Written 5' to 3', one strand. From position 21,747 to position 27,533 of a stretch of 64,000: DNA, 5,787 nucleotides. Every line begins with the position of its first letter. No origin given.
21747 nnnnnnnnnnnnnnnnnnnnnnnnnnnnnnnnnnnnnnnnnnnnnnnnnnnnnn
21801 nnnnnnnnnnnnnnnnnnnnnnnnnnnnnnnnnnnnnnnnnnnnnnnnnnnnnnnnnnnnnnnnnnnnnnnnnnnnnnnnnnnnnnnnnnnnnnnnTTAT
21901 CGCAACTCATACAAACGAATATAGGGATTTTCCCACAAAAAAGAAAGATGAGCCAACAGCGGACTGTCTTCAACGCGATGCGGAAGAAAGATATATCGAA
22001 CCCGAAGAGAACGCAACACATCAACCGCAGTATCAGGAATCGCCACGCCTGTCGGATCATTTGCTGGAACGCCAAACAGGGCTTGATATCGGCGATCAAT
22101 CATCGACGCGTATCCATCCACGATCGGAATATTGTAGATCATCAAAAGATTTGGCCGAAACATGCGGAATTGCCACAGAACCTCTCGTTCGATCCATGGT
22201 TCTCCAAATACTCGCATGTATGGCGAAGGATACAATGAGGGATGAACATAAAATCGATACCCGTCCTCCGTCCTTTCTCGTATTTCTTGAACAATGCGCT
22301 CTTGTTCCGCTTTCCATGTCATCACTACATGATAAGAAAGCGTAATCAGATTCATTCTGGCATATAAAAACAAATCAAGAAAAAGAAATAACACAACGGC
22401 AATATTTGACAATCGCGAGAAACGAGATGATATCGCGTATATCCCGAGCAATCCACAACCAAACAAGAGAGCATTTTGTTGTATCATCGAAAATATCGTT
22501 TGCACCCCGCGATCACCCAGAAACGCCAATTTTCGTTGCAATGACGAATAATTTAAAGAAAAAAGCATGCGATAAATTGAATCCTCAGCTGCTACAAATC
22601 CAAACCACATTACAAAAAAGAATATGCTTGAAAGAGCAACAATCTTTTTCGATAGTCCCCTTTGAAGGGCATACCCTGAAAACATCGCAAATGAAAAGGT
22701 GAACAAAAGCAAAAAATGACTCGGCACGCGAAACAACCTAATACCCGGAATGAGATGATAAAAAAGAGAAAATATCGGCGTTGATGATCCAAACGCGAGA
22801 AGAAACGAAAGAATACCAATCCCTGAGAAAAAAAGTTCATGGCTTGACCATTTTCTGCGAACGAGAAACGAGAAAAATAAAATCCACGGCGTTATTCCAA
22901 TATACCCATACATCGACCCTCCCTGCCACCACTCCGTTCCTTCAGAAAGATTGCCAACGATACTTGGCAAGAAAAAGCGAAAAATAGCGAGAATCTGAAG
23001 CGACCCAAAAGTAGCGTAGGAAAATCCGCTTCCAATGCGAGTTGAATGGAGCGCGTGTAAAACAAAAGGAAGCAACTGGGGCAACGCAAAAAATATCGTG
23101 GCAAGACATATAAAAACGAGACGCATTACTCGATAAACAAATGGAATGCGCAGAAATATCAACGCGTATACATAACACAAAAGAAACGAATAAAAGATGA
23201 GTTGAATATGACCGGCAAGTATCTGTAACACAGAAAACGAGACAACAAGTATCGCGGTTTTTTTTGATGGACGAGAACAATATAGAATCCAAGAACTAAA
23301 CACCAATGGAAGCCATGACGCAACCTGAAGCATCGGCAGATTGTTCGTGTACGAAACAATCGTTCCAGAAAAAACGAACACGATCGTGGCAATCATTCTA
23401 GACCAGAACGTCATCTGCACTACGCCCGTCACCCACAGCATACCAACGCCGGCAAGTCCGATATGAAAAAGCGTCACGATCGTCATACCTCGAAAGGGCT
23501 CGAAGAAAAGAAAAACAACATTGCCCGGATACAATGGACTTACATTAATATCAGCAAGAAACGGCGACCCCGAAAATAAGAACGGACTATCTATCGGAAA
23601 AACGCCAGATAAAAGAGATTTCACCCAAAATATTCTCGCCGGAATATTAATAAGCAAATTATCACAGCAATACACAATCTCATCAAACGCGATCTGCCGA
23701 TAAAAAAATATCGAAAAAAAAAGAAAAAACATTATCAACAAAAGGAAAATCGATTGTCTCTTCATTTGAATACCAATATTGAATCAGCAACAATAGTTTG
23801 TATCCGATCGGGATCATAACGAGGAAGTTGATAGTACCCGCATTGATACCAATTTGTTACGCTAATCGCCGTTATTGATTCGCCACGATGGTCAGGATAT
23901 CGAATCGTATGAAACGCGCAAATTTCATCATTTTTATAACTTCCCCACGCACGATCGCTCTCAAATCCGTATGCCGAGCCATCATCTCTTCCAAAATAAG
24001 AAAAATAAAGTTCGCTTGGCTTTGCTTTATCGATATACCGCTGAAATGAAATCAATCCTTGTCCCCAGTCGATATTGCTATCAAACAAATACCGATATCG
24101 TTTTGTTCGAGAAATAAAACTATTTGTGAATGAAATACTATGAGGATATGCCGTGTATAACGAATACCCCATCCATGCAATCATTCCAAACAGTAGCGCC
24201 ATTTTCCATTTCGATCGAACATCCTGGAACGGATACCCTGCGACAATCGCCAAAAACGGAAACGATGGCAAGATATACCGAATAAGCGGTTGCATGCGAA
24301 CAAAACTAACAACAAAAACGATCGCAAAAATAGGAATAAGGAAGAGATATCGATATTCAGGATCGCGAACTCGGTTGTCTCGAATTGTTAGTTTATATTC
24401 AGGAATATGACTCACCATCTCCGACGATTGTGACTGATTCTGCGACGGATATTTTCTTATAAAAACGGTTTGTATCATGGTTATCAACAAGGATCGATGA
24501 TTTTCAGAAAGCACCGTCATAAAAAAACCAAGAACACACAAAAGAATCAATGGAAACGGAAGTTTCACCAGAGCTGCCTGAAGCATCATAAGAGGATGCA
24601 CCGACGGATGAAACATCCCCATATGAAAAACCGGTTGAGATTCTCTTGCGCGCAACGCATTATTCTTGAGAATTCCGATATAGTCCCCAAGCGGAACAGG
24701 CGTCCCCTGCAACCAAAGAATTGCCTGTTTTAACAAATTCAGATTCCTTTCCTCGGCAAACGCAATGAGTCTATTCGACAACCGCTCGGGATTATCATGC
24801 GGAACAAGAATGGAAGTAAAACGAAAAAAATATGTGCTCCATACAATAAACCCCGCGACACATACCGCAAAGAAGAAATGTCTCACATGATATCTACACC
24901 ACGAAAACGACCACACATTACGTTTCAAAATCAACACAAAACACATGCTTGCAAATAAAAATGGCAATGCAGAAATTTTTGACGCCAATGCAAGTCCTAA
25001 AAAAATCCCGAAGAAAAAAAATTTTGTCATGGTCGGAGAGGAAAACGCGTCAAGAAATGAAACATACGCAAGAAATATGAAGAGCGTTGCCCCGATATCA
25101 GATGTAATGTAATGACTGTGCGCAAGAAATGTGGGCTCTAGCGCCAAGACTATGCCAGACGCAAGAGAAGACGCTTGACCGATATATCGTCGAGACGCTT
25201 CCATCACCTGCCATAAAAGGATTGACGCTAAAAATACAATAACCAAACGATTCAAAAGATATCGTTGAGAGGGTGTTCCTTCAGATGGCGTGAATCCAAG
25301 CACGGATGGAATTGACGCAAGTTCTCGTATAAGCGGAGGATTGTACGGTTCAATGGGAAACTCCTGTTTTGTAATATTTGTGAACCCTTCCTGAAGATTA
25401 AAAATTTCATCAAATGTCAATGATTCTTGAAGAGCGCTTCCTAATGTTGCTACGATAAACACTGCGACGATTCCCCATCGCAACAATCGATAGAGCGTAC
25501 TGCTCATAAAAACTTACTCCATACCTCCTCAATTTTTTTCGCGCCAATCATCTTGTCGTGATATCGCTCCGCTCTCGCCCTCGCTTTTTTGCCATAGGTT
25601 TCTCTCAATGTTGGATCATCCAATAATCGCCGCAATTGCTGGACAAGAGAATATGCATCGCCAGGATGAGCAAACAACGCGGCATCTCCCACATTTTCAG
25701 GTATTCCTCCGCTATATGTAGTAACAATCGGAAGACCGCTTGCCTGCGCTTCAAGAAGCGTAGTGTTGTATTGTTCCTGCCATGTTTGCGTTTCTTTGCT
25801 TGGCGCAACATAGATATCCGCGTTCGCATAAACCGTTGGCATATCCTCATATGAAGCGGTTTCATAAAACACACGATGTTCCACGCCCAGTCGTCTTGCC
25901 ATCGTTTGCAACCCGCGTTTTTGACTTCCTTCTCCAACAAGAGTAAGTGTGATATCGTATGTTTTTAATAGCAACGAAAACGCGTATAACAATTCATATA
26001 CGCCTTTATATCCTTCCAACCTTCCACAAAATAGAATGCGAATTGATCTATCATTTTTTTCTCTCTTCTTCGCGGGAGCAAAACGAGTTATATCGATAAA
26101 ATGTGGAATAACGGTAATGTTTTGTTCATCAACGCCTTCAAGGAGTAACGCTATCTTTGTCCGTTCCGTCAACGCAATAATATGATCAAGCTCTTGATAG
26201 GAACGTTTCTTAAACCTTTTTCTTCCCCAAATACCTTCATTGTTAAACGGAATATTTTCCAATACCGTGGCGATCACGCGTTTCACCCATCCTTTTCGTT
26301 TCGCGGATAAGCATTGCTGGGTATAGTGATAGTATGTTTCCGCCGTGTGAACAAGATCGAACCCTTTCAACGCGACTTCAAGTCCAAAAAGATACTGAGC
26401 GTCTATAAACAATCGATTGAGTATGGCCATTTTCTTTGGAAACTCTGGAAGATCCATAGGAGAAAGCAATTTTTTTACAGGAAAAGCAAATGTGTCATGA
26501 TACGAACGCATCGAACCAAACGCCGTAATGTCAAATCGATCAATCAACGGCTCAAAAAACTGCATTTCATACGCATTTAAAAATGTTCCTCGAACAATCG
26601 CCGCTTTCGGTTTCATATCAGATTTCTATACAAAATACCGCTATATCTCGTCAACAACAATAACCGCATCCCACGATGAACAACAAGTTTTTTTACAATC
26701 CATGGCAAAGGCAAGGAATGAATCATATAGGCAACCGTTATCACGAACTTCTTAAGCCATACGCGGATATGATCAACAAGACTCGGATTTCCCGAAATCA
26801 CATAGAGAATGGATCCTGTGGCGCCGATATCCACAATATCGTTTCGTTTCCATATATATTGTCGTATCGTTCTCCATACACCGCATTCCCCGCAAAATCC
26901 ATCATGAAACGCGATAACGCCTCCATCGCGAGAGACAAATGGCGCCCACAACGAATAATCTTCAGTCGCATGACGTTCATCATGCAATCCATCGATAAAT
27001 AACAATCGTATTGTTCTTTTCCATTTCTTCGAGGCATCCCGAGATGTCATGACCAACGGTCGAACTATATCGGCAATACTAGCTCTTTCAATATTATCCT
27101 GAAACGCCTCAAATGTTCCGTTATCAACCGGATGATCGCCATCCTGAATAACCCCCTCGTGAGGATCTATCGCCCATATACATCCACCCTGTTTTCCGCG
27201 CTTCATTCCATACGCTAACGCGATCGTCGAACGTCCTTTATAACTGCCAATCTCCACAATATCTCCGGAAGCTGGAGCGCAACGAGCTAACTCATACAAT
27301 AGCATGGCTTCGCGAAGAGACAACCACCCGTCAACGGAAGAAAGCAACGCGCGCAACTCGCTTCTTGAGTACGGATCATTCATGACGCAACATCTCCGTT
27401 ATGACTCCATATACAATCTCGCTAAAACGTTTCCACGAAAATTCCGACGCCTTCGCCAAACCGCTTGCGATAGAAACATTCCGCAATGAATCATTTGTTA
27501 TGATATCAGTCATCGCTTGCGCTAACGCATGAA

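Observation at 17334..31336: ~14 kb surface-glycosylation island with four consecutive GT-C-like membrane glycosyltransferases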

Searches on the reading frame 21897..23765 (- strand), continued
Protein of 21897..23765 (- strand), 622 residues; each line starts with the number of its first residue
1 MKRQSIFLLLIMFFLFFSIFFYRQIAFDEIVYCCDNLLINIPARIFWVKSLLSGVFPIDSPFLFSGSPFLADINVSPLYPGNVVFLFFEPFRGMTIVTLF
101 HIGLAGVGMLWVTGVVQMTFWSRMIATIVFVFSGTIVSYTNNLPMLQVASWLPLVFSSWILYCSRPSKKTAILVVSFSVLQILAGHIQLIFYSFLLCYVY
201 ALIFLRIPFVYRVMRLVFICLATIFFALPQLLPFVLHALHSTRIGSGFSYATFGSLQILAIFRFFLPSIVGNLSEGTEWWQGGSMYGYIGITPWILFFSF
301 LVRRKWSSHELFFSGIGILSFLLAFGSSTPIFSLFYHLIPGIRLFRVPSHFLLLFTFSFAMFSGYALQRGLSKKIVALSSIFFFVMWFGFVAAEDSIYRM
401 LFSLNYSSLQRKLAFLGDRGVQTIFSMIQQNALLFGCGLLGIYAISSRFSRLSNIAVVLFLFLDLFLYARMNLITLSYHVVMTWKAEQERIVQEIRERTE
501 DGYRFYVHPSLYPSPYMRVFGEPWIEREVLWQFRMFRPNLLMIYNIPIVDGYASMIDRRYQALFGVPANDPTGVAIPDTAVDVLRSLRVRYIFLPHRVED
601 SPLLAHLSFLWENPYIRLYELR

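Call 49: search_protein_families(library=pfam, proteins=[L003:8109-9650:+, L005:4098-5639:+, L001:4032-5243:+], max_evalue=1)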
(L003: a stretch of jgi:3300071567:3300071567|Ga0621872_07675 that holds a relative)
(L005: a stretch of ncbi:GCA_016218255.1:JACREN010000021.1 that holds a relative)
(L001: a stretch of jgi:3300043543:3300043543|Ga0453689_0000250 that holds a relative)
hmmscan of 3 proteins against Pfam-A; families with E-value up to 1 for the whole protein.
L003:8109-9650:+ (513 aa): 2 families
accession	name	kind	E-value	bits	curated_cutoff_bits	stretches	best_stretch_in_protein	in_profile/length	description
PF13876.11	Phage_gp49_66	-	0.025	15.5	27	1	217-257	20-59/82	Phage protein (N4 Gp49/phage Sf6 gene 66) family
PF13373.11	Dsc3_C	-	0.39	11.3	25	1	79-115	103-139/145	DSC E3 ubiquitin ligase complex subunit 3, C-terminal domain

L005:4098-5639:+ (513 aa): 0 families

L001:4032-5243:+ (403 aa): 1 family
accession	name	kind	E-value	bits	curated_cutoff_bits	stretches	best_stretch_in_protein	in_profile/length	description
PF09594.16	GT87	-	2.2e-06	28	25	1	119-230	32-150/237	Glycosyltransferase family 87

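Call 51: predict_structure(alignment_id=A2)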
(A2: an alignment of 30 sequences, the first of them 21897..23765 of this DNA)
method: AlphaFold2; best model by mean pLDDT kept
length: 622 residues; sequences in the alignment: 30
mean_pLDDT: 94.3   pTM: 0.93
mean pLDDT of the five models: 94.3, 93.7, 93.3, 92.4, 91.9
residues with pLDDT >= 90: 564; 70-90: 56; 50-70: 2; < 50: 0
segments of 3 or more residues with pLDDT < 50: none
pLDDT, mean of each block of 10 residues (from residue 1): 84 98 96 90 96 95 93 95 96 97 98 97 98 97 97 99 97 98 97 98 97 97 98 94 87 93 91 88 86 93 91 97 97 96 94 98 95 95 96 92 91 91 93 96 94 95 96 94 96 97 95 90 92 92 95 90 89 91 96 90 95 96 94
secondary structure, 60 per line:
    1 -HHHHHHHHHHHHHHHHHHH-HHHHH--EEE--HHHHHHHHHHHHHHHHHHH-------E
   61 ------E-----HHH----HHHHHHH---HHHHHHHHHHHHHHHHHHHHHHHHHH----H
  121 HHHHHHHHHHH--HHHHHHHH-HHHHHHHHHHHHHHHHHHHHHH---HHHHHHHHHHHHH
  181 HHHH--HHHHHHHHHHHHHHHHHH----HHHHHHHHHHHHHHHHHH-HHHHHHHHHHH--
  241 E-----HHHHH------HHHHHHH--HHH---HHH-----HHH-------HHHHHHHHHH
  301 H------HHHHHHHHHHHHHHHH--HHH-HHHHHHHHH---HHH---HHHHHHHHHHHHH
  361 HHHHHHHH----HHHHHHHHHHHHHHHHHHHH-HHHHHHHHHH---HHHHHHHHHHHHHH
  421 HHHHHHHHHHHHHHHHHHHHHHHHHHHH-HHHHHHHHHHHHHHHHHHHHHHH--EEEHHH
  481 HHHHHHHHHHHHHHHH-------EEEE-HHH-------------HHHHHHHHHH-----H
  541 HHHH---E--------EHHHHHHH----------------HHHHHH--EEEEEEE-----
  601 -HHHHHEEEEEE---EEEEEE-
elements in order: H2-20 H22-26 E29-31 H34-52 H80-86 H90-115 H120-131 H134-141 H143-164 H168-184 H187-204 H209-226 H228-238 H247-251 H258-264 H291-301 H308-323 H330-338 H348-368 H373-392 H394-403 H407-448 H450-472 E475-477 H478-496 E504-507 H525-534 H540-544 H558-564 H581-586 E589-595 H602-606 E607-612 E616-621

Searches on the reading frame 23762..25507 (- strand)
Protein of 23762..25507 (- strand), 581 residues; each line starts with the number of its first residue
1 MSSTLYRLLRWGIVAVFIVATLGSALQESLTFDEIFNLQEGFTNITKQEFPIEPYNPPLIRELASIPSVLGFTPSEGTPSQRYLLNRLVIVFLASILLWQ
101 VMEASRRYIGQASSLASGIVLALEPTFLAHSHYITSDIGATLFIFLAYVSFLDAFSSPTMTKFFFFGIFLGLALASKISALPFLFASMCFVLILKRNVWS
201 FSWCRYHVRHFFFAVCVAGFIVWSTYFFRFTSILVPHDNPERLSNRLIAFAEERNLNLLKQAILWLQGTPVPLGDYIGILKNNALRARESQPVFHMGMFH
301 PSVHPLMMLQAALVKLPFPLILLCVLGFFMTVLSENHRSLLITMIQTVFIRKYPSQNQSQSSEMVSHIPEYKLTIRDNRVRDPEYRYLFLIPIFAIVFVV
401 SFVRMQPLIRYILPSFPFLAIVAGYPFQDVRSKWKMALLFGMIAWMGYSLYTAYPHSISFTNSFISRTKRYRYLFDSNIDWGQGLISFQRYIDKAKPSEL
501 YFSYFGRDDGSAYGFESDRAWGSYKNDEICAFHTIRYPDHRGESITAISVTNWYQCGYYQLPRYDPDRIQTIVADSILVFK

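Call 4: search_protein_families(library=pfam, proteins=[window:23762-25507:-], max_evalue=0.01)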
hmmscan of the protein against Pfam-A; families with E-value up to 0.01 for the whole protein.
window:23762-25507:- (581 aa): 1 family
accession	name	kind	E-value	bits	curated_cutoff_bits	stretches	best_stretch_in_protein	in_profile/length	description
PF13231.12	PMT_2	-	4.5e-09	37.1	26.1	1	88-223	29-160/160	Dolichyl-phosphate-mannose-protein mannosyltransferase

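Call 5: search_protein_families(library=ncbifam, proteins=[window:23762-25507:-], max_evalue=0.01)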
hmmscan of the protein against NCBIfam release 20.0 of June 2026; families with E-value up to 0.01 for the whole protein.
window:23762-25507:- (581 aa): 0 families

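Call 12: search_protein_families(library=pfam, proteins=[window:23762-25507:-], max_evalue=10)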
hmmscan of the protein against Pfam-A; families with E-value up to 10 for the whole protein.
window:23762-25507:- (581 aa): 1 family
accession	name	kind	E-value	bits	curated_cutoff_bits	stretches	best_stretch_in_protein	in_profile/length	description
PF13231.12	PMT_2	-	4.5e-09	37.1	26.1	1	88-223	29-160/160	Dolichyl-phosphate-mannose-protein mannosyltransferase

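Call 30: search_solved_structures(query=window:23762-25507:-, max_evalue=10)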
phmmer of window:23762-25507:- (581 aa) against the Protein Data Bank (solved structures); distinct sequences matched with E-value up to 10: 2.
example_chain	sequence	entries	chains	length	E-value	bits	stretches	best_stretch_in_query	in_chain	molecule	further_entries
9u9h_B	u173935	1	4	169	0.084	14.9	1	250-327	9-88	Mature 21 kDa protein OPG144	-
1euv_A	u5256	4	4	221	1.7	10.6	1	487-552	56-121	ULP1 PROTEASE | Ubiquitin-like-specific protease 1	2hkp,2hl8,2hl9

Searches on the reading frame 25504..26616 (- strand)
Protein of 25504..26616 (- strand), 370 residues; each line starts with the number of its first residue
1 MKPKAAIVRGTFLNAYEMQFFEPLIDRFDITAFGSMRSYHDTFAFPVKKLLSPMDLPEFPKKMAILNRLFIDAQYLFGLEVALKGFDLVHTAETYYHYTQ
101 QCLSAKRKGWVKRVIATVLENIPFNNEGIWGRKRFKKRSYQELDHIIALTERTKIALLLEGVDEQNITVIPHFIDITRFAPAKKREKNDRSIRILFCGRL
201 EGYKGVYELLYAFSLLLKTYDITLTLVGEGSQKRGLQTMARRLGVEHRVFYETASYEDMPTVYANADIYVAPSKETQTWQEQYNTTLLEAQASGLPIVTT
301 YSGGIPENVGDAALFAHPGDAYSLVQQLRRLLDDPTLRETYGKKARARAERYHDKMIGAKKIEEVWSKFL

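Call 4: search_protein_families(library=pfam, proteins=[window:25504-26616:-], max_evalue=0.01)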
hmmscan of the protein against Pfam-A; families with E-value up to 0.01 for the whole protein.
window:25504-26616:- (370 aa): 6 families
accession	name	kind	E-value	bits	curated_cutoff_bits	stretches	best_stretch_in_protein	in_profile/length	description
PF00534.26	Glycos_transf_1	-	1.3e-30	106.7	26.4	1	183-347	7-171/172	Glycosyl transferases group 1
PF13692.12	Glyco_trans_1_4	-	5.7e-28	98.4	27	1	193-334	3-142/142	Glycosyl transferases group 1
PF13524.12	Glyco_trans_1_2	-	4.4e-11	43.4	25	1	221-354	14-134/144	Glycosyl transferase-like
PF13439.12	Glyco_transf_4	-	2.5e-10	41.1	28.5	1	71-178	56-170/170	Glycosyltransferase Family 4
PF20706.3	GT4-conflict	-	0.00031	20.3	26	1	171-312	179-323/385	Family 4 Glycosyltransferase in conflict systems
PF13579.12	Glyco_trans_4_4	-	0.0077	17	29.7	0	74-171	58-156/158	Glycosyl transferase 4-like domain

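Call 5: search_protein_families(library=ncbifam, proteins=[window:25504-26616:-], max_evalue=0.01)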
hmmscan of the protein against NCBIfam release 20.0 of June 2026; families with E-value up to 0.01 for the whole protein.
window:25504-26616:- (370 aa): 35 families (the best 25 are shown)
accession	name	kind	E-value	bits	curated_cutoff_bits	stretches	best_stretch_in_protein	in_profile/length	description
TIGR03088.1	stp2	hypoth_equivalog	7.6e-25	87.7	409.05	1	161-365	156-369/374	TIGR03088 family PEP-CTERM/XrtA system glycosyltransferase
NF041876.1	EPS_EpsE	equivalog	7.9e-23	81.3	400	1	154-362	175-389/389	exopolysaccharide biosynthesis GT4 family glycosyltransferase EpsE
TIGR04157.1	glyco_rSAM_CFB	subfamily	4.5e-19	68.7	400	1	97-353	123-393/406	TIGR04157 family glycosyltransferase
TIGR03999.1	thiol_BshA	equivalog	2.3e-18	66.3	273.7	1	164-365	166-369/375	N-acetyl-alpha-D-glucosaminyl L-malate synthase BshA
TIGR03449.1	mycothiol_MshA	equivalog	2.4e-18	66.2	462.5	1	142-364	164-398/406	D-inositol-3-phosphate glycosyltransferase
NF038298.1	EPS_HpsO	equivalog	7.9e-18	64.4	575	1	163-361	166-380/388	hormogonium polysaccharide biosynthesis glycosyltransferase HpsO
TIGR04063.1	stp3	hypoth_equivalog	2.4e-16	59.6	442.05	1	136-368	151-394/397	TIGR04063 family PEP-CTERM/XrtA system glycosyltransferase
NF007640.0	PRK10307.1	subfamily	8.8e-16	57.8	276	1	135-356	164-394/411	WcaI family glycosyltransferase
NF047684.1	TeichurnBiosyTuaC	equivalog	3.4e-14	52.6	550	1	137-367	159-387/391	teichuronic acid biosynthesis protein TuaC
TIGR02149.1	glgA_Coryne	subfamily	1.9e-13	50.3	302.4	1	63-368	65-389/391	glycogen synthase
NF053787.1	GlcN_PG_synth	equivalog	3.7e-13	49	480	1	134-355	135-345/361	N-acetylglucosaminyl phosphatidylglycerol synthase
NF050063.1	ProtGlycPglJ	equivalog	4.4e-13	49.2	500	1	134-362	136-360/363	N-acetylgalactosamine-N,N'-diacetylbacillosaminyl-diphospho-undecaprenol 4-alpha-N-acetylgalactosaminyltransferase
NF041879.1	EPS_EpsH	equivalog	9.4e-13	47.7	800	1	163-367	209-414/431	exopolysaccharide biosynthesis glycosyltransferase EpsH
NF046085.1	XrtY_assoc_Gly1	equivalog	6e-12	45.1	400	1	147-353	165-368/387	XrtY-associated glycosyltransferase XYAG1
TIGR04005.1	wcaL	equivalog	2e-10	40.1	537.6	1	108-350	139-387/406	colanic acid biosynthesis glycosyltransferase WcaL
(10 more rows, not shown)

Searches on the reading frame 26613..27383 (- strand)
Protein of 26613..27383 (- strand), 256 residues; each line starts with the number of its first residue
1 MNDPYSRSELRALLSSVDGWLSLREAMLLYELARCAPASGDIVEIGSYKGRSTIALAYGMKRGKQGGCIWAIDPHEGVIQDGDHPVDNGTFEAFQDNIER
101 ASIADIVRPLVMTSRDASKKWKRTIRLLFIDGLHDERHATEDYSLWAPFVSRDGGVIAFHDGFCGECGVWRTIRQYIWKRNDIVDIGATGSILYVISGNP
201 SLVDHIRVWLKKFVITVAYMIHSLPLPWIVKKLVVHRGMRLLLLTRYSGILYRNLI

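Call 4: search_protein_families(library=pfam, proteins=[window:26613-27383:-], max_evalue=0.01)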
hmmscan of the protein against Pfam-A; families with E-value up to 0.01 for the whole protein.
window:26613-27383:- (256 aa): 1 family
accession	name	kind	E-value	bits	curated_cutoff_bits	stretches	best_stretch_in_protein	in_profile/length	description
PF13578.12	Methyltransf_24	-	3.6e-23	82.9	26.3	1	43-161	1-104/105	Methyltransferase domain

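Call 5: search_protein_families(library=ncbifam, proteins=[window:26613-27383:-], max_evalue=0.01)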
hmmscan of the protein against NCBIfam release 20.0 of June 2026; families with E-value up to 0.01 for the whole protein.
window:26613-27383:- (256 aa): 0 families
